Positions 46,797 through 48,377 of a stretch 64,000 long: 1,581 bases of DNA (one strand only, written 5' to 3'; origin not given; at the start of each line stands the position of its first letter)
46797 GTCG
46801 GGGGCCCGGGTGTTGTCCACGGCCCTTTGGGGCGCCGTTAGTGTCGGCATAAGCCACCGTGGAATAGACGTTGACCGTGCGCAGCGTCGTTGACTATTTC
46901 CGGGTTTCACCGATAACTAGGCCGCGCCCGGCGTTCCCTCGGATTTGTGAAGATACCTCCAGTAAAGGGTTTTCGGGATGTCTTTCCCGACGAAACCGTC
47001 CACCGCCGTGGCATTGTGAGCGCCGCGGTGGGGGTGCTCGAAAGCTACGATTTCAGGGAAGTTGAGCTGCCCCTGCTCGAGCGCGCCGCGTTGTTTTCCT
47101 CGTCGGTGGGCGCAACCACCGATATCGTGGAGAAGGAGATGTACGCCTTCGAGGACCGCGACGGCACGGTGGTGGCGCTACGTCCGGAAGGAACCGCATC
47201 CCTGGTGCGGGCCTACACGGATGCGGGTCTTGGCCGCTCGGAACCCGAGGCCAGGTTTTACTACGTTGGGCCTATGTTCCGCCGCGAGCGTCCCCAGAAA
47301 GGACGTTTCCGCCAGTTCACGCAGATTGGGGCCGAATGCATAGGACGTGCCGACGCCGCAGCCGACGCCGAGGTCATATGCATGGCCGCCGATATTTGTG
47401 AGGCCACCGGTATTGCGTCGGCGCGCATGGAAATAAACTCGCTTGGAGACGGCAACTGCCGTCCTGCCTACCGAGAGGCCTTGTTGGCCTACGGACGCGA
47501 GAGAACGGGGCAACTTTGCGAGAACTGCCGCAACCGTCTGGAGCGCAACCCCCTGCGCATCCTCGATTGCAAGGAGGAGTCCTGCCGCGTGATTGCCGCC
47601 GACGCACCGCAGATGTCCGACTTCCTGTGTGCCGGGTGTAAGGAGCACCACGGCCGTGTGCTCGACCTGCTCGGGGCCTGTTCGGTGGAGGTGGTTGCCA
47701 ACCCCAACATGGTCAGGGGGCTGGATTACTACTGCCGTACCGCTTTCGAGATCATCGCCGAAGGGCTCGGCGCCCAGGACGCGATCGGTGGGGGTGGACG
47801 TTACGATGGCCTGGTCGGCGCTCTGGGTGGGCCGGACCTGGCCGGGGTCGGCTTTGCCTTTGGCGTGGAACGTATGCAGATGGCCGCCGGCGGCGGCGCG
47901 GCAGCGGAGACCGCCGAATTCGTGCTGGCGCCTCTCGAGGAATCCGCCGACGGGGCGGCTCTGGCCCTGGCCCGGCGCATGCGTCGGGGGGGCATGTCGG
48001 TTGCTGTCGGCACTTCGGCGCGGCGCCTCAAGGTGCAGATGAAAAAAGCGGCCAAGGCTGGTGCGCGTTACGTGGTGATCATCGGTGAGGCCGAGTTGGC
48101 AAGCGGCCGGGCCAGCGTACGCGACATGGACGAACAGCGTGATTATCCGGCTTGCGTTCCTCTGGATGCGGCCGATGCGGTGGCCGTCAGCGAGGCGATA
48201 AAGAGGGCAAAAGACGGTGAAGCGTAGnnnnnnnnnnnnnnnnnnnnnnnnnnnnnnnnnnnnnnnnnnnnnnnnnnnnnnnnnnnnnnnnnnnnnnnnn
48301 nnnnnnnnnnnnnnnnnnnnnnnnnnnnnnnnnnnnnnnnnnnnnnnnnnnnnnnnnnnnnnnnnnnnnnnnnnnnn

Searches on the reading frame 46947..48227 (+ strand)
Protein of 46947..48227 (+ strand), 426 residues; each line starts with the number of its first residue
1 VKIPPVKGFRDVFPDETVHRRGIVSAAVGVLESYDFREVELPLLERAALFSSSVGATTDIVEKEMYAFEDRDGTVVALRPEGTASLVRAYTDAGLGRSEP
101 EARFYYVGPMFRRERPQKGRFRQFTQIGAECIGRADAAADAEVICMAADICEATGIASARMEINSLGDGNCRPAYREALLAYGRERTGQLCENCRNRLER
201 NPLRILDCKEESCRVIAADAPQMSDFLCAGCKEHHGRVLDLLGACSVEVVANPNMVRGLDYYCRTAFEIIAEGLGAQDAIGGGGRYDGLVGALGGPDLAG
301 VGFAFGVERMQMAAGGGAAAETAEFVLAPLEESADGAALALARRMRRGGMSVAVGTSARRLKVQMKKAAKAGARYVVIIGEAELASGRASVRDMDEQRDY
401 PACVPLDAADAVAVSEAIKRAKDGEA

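Call 70: search_protein_families(library=pfam, proteins=[window:46947-48227:+], max_evalue=0.00001)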
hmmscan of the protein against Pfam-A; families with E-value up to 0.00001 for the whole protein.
window:46947-48227:+ (426 aa): 3 families
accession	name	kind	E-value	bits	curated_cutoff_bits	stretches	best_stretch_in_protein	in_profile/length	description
PF13393.11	tRNA-synt_His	-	1.6e-44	152.9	25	1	8-309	1-307/308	Histidyl-tRNA synthetase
PF00587.30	tRNA-synt_2b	-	2.7e-14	54.1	29.3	1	66-388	1-170/179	tRNA synthetase class II core domain (G, H, P, S and T)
PF03129.25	HGTP_anticodon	-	1.2e-10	41.8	21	1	325-399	2-79/94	Anticodon binding domain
